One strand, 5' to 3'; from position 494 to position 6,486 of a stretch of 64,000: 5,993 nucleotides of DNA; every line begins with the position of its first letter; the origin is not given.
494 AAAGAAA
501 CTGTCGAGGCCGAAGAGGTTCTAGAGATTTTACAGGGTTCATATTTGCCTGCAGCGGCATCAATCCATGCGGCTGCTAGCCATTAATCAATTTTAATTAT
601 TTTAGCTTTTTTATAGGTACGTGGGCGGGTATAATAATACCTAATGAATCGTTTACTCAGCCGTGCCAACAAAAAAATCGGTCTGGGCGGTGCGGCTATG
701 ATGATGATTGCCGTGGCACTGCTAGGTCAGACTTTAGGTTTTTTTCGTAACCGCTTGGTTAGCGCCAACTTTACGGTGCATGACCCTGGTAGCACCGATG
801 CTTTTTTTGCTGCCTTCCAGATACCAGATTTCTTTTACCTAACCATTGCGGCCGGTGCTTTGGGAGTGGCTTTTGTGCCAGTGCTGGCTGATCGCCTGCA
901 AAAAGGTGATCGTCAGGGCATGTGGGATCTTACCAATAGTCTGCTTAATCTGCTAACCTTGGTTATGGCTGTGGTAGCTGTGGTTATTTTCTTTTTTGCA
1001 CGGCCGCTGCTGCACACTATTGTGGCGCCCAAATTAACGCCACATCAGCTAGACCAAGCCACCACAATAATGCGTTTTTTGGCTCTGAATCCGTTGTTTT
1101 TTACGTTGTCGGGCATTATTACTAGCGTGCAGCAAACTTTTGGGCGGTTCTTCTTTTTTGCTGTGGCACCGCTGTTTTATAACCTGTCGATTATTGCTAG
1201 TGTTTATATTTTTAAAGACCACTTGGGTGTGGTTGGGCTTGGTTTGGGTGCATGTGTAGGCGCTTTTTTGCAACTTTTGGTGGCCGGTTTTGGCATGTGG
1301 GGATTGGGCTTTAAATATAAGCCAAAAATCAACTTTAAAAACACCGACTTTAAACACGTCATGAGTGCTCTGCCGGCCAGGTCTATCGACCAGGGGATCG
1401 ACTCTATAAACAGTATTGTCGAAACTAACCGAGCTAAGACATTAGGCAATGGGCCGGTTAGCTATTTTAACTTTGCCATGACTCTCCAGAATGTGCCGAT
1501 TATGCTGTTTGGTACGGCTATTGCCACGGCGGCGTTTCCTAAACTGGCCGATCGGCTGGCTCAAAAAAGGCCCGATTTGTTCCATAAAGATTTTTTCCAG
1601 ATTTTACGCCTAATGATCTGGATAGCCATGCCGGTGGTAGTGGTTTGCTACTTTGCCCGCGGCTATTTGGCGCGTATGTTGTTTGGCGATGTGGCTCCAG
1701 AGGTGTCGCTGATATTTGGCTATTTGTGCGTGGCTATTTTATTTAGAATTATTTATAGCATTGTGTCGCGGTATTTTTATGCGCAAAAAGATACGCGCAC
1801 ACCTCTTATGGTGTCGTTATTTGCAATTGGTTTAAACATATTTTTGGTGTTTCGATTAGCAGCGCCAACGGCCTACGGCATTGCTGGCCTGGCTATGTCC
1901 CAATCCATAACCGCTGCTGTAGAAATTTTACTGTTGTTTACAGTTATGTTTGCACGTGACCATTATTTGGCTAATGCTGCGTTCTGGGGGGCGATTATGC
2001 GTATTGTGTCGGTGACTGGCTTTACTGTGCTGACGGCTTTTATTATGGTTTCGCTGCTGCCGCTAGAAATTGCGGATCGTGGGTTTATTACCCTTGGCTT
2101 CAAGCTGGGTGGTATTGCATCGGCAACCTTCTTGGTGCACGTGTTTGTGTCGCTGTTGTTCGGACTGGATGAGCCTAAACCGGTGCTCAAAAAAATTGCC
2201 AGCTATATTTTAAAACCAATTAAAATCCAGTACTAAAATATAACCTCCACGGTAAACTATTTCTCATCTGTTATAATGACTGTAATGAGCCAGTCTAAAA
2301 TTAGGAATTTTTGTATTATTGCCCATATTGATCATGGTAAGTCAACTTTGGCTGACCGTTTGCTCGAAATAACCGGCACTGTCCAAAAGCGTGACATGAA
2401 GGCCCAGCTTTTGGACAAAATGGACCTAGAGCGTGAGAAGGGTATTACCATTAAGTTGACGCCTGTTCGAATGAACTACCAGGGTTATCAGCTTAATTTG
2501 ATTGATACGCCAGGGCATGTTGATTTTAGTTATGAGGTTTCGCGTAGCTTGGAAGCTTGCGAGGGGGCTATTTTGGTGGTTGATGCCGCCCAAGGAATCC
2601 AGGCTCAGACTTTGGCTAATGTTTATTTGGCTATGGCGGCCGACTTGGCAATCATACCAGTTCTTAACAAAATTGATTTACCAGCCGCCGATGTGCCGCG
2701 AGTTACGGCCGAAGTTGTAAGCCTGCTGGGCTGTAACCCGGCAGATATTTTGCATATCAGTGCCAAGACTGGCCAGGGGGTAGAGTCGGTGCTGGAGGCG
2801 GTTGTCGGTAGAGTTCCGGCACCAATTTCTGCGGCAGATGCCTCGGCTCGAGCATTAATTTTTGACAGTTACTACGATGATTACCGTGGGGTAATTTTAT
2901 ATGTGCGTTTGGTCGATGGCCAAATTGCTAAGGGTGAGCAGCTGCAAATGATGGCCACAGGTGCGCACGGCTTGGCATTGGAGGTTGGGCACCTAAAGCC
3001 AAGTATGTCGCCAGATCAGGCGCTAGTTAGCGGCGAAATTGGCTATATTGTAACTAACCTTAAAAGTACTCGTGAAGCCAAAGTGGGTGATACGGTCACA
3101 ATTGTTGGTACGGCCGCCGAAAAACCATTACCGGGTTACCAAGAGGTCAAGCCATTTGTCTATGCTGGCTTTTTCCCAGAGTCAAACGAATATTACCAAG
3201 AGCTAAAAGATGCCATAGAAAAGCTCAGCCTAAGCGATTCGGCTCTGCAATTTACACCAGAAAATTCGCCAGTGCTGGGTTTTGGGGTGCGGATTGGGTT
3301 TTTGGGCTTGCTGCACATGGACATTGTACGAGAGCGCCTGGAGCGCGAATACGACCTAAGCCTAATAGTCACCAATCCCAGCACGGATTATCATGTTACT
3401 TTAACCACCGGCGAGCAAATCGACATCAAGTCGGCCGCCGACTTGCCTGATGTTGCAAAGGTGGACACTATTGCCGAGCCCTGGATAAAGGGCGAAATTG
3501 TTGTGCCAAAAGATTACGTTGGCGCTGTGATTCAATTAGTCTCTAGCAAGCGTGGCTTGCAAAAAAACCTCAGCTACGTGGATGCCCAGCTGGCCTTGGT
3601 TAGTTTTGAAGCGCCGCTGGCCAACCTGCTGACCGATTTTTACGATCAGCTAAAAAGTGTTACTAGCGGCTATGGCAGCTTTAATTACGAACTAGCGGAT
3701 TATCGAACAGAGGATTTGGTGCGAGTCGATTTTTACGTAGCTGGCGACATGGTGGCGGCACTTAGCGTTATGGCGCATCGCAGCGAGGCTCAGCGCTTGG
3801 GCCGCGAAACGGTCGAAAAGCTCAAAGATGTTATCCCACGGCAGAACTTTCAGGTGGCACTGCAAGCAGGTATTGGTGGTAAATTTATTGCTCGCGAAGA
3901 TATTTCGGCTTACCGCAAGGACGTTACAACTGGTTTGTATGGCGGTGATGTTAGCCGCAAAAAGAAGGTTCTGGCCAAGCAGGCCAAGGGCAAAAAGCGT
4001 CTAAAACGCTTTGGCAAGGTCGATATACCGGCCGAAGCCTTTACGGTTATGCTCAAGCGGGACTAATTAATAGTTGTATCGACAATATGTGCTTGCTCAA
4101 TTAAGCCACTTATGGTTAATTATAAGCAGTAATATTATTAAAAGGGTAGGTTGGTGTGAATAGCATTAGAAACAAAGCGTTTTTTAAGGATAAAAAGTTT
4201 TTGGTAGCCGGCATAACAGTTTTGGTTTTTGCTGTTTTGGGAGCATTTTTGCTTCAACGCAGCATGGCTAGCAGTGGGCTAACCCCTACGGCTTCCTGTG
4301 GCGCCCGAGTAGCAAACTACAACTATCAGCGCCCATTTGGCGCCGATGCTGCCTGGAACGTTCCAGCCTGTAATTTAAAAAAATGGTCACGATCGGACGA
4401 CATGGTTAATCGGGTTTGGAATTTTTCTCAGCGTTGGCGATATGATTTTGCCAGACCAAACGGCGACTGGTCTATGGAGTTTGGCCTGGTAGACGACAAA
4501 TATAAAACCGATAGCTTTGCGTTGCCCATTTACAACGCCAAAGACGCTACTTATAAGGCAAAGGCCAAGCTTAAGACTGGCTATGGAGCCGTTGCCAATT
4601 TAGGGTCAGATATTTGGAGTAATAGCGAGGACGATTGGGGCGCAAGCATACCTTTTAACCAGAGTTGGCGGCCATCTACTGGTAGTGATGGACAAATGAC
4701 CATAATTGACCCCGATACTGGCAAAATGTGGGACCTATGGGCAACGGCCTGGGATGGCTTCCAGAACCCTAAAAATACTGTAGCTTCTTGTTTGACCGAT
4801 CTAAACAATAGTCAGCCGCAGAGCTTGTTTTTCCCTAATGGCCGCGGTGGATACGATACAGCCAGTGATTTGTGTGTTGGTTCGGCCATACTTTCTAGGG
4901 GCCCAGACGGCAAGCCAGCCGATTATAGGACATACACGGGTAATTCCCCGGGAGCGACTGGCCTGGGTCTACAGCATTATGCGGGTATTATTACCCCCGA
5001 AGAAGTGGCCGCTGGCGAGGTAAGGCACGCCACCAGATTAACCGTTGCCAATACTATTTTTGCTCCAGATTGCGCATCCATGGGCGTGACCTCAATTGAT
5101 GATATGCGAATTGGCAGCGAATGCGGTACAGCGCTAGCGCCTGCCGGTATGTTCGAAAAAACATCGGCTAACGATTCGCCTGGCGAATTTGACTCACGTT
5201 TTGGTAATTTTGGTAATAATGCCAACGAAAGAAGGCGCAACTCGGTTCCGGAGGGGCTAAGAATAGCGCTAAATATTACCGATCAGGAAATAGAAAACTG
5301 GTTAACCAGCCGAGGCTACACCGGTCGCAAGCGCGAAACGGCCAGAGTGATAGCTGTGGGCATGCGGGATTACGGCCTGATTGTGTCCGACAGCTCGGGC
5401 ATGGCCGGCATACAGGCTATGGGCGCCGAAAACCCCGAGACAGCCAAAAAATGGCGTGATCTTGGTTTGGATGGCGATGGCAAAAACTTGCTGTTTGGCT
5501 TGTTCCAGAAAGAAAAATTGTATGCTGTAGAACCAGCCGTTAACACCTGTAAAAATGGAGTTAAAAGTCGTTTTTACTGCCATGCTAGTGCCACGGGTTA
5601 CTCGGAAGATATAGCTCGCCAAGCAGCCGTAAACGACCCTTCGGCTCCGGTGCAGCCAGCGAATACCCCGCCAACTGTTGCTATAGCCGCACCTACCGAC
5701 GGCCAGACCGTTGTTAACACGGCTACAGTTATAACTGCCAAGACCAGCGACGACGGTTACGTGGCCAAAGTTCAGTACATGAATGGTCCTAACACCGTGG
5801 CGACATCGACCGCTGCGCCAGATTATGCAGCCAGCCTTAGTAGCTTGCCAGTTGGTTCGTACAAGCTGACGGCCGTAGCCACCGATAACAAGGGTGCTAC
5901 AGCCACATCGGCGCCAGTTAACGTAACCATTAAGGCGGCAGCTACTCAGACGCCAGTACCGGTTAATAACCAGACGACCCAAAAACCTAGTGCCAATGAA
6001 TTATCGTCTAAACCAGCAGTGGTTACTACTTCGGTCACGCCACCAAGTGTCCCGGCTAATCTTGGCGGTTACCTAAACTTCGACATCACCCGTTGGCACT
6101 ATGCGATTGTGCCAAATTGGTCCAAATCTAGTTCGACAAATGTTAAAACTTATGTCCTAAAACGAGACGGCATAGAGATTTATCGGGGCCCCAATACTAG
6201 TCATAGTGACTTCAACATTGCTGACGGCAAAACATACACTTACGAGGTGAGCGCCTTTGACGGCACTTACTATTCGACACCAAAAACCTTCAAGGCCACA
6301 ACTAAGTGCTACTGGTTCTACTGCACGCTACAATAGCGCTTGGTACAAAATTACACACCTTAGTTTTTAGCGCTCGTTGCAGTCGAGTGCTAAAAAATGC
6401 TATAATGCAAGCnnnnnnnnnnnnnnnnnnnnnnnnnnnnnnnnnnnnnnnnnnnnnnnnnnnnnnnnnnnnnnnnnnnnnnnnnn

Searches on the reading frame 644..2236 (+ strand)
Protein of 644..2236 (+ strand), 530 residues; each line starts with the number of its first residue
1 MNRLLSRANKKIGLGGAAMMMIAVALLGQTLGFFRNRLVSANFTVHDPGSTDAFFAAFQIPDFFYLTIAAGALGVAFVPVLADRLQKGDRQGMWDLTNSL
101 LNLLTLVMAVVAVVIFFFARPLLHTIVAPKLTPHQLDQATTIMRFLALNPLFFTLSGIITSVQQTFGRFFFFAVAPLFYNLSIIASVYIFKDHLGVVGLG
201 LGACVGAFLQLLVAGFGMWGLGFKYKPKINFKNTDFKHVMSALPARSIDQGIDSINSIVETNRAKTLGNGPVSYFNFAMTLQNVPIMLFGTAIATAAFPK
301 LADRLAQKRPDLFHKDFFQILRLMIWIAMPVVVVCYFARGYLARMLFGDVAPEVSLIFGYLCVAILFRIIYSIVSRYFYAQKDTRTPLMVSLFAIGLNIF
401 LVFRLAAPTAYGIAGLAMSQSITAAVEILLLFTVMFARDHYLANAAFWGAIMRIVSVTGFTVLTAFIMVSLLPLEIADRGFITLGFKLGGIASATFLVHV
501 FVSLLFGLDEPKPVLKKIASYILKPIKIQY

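Call 75: search_protein_families(library=pfam, proteins=[window:644-2236:+], max_evalue=0.00001)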
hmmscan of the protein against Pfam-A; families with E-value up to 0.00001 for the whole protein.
window:644-2236:+ (530 aa): 2 families
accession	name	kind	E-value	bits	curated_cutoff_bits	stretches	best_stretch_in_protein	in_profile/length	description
PF03023.19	MurJ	-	5.3e-61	207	27.4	1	51-465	11-428/451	Lipid II flippase MurJ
PF01554.23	MatE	-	1.3e-12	48.1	24.9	1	267-401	23-158/161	MatE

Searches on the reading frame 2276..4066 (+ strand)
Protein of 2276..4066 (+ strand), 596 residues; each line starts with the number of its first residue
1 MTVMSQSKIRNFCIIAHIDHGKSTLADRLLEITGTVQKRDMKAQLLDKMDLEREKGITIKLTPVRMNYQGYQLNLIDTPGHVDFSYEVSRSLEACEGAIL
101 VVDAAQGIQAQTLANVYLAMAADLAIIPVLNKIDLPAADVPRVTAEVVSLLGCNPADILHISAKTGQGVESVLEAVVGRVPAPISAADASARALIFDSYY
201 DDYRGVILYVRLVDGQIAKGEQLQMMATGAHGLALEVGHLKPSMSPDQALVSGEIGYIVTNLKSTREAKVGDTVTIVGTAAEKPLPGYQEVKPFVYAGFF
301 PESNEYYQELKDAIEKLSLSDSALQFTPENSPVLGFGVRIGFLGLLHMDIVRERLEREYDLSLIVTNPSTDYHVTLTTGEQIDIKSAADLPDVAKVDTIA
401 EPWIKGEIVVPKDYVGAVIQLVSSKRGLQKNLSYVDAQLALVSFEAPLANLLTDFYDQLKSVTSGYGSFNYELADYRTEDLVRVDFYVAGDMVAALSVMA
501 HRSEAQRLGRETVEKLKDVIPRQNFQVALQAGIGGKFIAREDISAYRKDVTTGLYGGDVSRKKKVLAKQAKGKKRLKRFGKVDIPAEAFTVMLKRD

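Call 75: search_protein_families(library=pfam, proteins=[window:2276-4066:+], max_evalue=0.00001)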
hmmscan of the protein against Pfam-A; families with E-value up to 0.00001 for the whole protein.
window:2276-4066:+ (596 aa): 5 families
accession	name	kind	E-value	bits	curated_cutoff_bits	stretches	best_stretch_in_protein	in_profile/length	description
PF00009.33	GTP_EFTU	-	4.6e-57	193.1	26.5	1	8-181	2-187/188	Elongation factor Tu GTP binding domain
PF06421.17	LepA_C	-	2.2e-40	137.5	29.7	1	489-594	2-107/107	GTP-binding protein LepA C-terminus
PF00679.30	EFG_C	-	3e-19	69.3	27.9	1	399-478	2-80/89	Elongation factor G C-terminus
PF03144.31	GTP_EFTU_D2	-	1.9e-09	38.3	30.3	1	205-275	1-73/73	Elongation factor Tu domain 2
PF01926.29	MMR_HSR1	-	5.5e-07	30.1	21.9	1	18-132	8-113/113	50S ribosome-binding GTPase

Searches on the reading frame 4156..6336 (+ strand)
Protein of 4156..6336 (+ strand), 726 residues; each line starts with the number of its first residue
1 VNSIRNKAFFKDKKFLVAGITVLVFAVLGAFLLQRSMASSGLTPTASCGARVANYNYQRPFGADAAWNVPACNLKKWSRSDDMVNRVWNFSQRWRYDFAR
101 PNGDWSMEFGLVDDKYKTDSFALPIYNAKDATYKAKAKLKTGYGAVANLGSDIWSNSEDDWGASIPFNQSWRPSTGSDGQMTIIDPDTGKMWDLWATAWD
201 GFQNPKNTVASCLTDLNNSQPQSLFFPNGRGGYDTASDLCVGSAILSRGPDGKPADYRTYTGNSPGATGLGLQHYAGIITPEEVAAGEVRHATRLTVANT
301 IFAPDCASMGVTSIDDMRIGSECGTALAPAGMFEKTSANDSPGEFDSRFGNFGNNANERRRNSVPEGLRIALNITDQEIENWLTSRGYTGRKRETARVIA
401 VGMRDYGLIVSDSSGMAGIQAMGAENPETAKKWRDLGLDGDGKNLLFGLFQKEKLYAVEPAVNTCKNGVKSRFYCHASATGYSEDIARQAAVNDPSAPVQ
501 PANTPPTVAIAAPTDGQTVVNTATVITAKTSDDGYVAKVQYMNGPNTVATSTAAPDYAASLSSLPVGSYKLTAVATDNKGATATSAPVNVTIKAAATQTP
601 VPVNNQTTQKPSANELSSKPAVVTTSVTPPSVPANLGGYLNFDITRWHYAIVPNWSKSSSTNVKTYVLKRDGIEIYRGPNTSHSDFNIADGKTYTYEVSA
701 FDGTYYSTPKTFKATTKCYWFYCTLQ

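Call 75: search_protein_families(library=pfam, proteins=[window:4156-6336:+], max_evalue=0.00001)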
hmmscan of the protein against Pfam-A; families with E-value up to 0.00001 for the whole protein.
window:4156-6336:+ (726 aa): 1 family
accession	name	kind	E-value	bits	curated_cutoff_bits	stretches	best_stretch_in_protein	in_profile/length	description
PF17957.7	Big_7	-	1.1e-08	36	24.1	1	506-573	1-70/70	Bacterial Ig domain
